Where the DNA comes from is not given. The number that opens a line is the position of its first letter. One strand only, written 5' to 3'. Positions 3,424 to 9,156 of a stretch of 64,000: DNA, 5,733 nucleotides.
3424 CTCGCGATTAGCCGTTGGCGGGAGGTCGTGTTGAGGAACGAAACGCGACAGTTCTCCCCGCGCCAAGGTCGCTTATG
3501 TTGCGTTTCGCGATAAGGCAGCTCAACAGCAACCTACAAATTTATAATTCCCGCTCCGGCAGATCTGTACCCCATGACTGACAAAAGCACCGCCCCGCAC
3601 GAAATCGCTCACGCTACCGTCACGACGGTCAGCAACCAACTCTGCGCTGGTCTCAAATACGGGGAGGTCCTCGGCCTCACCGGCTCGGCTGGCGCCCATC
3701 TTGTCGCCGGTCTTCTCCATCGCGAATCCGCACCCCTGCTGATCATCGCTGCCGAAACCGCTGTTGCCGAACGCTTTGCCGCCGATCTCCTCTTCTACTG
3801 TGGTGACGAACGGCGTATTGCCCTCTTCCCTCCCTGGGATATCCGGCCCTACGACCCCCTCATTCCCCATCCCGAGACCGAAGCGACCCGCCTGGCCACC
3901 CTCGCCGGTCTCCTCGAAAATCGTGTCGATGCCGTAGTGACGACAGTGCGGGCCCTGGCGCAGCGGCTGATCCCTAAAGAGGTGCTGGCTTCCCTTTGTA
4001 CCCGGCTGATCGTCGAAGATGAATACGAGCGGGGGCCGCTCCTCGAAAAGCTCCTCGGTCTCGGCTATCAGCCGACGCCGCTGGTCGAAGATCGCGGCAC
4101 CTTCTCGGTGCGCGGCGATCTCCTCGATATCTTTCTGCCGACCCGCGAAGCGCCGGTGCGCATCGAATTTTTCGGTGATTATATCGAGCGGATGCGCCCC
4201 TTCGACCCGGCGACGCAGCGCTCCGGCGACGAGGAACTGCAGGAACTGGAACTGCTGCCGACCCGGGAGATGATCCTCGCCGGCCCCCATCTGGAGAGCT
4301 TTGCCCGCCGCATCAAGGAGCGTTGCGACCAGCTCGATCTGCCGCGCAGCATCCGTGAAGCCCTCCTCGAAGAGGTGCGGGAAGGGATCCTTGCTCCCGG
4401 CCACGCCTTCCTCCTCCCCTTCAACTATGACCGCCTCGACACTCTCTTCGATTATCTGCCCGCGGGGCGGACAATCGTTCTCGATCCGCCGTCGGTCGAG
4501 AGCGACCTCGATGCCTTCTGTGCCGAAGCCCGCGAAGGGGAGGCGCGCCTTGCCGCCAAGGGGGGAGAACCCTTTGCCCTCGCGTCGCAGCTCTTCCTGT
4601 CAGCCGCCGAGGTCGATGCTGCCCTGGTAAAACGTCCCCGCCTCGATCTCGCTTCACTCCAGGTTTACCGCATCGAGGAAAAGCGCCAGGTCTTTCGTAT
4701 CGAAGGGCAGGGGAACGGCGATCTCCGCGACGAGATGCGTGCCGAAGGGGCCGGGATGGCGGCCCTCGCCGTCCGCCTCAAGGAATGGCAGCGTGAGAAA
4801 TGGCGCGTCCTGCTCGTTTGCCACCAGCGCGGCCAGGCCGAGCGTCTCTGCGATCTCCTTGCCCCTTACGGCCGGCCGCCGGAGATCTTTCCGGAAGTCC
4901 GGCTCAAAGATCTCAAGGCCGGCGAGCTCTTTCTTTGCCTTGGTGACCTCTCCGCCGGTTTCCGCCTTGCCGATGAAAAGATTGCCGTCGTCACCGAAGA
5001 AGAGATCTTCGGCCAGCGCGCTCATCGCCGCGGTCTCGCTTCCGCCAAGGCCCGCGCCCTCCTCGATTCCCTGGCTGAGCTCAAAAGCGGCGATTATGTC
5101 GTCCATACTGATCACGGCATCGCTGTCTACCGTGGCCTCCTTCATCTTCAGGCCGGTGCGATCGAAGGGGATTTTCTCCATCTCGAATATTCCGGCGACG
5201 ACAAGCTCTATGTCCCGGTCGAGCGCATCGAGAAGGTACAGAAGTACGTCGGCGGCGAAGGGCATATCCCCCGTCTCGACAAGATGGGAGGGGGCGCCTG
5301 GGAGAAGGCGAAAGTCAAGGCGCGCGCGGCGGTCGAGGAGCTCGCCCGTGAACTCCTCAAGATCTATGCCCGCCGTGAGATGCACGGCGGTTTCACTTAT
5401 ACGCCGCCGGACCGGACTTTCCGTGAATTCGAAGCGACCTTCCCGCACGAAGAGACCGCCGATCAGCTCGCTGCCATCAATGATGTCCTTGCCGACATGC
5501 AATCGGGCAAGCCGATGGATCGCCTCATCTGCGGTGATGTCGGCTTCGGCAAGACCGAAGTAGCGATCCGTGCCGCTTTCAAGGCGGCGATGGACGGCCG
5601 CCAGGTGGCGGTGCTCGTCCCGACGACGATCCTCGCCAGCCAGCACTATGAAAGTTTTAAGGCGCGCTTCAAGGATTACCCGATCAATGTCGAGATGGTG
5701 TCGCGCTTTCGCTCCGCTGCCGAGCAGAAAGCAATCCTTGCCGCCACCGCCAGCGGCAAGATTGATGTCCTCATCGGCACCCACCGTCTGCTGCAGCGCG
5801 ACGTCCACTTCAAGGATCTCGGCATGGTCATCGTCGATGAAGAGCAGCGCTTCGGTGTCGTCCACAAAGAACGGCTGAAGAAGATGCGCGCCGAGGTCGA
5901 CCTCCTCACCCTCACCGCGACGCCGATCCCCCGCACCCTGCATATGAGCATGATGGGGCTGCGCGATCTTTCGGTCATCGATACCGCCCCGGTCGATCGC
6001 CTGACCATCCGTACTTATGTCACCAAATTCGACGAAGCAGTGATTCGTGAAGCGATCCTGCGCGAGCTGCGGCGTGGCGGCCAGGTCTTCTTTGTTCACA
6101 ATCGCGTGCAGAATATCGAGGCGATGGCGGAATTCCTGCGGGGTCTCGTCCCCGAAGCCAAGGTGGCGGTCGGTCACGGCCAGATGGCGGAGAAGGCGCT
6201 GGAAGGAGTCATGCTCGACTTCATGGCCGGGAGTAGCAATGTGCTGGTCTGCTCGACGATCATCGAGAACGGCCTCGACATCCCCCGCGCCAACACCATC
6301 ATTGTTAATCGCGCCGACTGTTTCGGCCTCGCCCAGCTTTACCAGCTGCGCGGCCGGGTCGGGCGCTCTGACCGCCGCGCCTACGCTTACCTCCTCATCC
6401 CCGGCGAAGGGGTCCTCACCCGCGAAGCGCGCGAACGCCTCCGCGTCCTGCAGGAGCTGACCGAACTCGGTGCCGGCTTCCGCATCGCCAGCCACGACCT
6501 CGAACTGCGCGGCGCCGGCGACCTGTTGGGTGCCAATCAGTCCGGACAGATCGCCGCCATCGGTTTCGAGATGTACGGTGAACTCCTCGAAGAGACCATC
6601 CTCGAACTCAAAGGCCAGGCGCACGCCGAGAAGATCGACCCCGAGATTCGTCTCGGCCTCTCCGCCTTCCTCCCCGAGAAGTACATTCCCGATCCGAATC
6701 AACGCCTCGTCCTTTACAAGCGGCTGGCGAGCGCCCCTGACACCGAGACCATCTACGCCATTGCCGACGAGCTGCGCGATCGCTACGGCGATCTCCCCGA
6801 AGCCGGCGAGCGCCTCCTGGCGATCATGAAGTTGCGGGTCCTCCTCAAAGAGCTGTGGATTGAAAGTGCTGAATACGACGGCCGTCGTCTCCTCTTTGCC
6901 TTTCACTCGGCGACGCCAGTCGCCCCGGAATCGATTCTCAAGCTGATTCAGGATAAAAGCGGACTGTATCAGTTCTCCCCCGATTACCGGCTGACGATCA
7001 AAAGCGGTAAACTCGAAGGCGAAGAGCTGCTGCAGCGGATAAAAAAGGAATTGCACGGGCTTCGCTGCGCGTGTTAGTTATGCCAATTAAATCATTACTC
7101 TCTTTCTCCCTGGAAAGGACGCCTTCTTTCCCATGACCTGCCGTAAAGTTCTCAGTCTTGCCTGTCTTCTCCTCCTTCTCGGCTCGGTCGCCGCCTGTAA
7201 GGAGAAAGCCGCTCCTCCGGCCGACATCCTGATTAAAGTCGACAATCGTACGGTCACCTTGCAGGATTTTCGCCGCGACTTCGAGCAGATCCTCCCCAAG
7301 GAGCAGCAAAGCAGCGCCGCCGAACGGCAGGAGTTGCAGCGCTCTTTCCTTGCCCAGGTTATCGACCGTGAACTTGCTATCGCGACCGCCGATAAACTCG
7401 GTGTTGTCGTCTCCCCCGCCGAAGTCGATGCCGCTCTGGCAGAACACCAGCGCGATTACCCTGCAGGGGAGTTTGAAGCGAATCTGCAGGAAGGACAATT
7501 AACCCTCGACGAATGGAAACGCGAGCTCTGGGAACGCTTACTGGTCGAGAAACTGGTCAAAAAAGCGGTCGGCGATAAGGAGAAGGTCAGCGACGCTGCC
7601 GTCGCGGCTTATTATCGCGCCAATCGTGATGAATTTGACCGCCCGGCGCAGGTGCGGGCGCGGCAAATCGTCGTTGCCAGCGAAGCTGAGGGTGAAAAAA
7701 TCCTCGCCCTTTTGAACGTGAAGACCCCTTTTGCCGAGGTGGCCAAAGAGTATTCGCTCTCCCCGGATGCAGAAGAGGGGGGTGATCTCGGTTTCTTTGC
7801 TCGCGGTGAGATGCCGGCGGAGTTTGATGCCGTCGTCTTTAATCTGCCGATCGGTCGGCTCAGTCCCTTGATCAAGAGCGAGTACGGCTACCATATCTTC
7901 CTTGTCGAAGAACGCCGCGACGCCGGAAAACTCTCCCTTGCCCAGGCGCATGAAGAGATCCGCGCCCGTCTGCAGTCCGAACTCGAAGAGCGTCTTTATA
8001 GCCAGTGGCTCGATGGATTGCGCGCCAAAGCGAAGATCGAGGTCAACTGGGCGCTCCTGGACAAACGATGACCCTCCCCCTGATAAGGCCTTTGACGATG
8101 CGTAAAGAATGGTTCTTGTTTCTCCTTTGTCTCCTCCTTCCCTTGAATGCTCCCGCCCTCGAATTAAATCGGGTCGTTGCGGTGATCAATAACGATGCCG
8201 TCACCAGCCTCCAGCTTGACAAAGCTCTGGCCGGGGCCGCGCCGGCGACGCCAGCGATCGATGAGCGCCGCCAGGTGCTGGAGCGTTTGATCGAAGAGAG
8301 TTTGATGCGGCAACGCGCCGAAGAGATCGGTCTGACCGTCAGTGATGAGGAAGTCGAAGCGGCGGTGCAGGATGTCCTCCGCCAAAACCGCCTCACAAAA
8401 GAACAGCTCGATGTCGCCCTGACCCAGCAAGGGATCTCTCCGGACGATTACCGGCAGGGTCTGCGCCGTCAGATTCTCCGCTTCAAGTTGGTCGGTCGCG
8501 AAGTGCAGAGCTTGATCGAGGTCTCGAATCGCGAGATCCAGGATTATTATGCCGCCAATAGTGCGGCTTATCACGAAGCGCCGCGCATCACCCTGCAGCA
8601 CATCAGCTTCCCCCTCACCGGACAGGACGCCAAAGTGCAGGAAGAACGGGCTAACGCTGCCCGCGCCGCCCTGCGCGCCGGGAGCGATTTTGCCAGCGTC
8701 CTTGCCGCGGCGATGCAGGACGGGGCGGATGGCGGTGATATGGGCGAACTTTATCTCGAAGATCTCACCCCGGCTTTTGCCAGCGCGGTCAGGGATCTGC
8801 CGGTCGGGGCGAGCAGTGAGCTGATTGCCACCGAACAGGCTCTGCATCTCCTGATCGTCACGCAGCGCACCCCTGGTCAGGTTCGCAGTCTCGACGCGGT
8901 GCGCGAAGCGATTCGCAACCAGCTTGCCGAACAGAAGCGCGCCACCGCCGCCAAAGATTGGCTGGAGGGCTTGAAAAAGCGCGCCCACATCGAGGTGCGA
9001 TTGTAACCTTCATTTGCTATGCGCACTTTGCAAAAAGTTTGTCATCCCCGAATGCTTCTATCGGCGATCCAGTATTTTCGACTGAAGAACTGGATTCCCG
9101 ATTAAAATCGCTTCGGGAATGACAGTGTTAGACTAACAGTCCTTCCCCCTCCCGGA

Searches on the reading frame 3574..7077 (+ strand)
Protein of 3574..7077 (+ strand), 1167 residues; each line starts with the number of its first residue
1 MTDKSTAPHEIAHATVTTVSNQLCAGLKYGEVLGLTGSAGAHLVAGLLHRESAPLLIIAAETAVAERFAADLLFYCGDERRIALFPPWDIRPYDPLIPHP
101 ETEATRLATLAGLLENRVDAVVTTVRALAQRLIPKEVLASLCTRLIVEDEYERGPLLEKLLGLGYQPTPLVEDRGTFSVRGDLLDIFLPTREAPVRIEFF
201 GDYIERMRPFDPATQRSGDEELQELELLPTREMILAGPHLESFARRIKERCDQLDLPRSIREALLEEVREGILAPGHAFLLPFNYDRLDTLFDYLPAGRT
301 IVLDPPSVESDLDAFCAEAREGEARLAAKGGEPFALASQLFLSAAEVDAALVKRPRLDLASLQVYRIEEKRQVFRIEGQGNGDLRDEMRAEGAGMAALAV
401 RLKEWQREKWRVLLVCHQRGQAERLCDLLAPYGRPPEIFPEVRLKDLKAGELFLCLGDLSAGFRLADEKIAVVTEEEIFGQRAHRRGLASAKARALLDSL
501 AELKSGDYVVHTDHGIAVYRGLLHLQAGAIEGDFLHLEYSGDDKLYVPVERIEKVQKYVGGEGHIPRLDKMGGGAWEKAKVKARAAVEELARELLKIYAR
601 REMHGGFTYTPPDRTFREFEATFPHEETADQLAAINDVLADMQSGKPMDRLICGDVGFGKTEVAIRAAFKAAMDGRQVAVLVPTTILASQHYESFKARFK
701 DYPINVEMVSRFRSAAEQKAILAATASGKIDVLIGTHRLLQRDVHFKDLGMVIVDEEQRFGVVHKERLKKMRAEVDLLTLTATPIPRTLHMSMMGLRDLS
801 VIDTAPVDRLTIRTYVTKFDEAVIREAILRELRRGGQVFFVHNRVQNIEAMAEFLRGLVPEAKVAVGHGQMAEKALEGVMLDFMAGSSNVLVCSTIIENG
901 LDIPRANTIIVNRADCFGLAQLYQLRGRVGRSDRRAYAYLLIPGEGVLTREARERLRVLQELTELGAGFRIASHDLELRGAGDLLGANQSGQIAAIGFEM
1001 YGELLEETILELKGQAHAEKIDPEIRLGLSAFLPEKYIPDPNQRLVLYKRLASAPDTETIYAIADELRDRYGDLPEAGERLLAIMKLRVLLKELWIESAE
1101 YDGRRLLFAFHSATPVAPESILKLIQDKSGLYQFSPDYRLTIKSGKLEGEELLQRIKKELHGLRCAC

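Call 55: search_protein_families(library=pfam, proteins=[window:3574-7077:+], max_evalue=0.00001)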
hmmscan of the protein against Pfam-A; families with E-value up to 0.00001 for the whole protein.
window:3574-7077:+ (1167 aa): 7 families
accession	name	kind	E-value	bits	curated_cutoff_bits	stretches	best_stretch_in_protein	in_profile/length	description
PF03461.20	TRCF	-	5e-25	88.1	25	1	1028-1120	2-94/95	TRCF domain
PF00270.35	DEAD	-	4.4e-24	85.5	26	1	628-789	1-164/167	DEAD/DEAH box helicase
PF17757.6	UvrB_inter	-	1.9e-21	76.4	22.9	1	145-232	3-90/91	UvrB interaction domain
PF00271.37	Helicase_C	-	9.8e-21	74.5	23.5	1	828-932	10-109/110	Helicase conserved C-terminal domain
PF02559.22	CarD_TRCF_RID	-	6.6e-18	65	23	1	503-559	1-57/57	CarD-like/TRCF RID domain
PF04851.21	ResIII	-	8.3e-11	42.5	22.5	1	629-784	6-162/164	Type III restriction enzyme, res subunit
PF21132.2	MFD_D3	-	1.7e-07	31.5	21.8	1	410-477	7-72/73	MFD, D3 domain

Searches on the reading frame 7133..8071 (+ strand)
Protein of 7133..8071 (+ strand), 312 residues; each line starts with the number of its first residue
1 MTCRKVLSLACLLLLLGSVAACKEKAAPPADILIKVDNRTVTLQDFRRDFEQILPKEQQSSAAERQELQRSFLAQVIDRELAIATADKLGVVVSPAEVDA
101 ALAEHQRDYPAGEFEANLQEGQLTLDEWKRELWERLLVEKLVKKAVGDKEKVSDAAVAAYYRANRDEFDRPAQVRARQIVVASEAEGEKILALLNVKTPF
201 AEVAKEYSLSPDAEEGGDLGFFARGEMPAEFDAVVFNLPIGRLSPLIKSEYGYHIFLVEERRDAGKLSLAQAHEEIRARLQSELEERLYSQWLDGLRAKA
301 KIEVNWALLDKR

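Call 55: search_protein_families(library=pfam, proteins=[window:7133-8071:+], max_evalue=0.00001)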
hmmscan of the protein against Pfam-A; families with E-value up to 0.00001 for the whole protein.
window:7133-8071:+ (312 aa): 5 families
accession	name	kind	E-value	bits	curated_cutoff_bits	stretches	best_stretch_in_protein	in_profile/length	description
PF13145.12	Rotamase_2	-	1.5e-19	71.4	27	1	152-272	1-119/121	PPIC-type PPIASE domain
PF00639.27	Rotamase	-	3.3e-17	63.7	21.7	1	184-259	19-96/97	PPIC-type PPIASE domain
PF13616.12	Rotamase_3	-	4.7e-16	59.8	22.5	1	184-261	37-115/116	PPIC-type PPIASE domain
PF13624.11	SurA_N_3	-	4.1e-11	43.4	27.2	1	17-141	28-161/162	SurA-like N-terminal domain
PF13623.11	SurA_N_2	-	5.8e-10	39.6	28.5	1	29-107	39-124/145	SurA-like N-terminal domain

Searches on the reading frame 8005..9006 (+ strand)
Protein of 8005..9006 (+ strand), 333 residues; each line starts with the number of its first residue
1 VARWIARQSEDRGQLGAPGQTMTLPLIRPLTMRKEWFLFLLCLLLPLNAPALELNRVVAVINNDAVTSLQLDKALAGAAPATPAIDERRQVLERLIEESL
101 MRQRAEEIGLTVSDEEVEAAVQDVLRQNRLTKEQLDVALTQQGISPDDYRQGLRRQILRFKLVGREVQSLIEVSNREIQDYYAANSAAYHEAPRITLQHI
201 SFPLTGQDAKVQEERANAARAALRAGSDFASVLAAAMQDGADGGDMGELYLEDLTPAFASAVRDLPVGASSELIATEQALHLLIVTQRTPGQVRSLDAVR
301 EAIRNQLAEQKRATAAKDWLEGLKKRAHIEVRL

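Call 55: search_protein_families(library=pfam, proteins=[window:8005-9006:+], max_evalue=0.00001)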
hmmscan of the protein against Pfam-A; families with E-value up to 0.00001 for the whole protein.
window:8005-9006:+ (333 aa): 6 families
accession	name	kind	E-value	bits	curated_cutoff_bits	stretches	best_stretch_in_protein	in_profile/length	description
PF09312.16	SurA_N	-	3.2e-17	63.2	30.8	1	54-158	1-113/118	SurA N-terminal domain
PF13145.12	Rotamase_2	-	5.7e-14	53.4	27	1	173-301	1-121/121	PPIC-type PPIASE domain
PF13624.11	SurA_N_3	-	7.8e-14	52.3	27.2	1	88-162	84-161/162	SurA-like N-terminal domain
PF13623.11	SurA_N_2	-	1.5e-07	31.8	28.5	1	88-126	86-122/145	SurA-like N-terminal domain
PF00639.27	Rotamase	-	5.9e-07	30.8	21.7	1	200-286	2-96/97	PPIC-type PPIASE domain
PF13616.12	Rotamase_3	-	5.4e-06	27.4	22.5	1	194-288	15-115/116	PPIC-type PPIASE domain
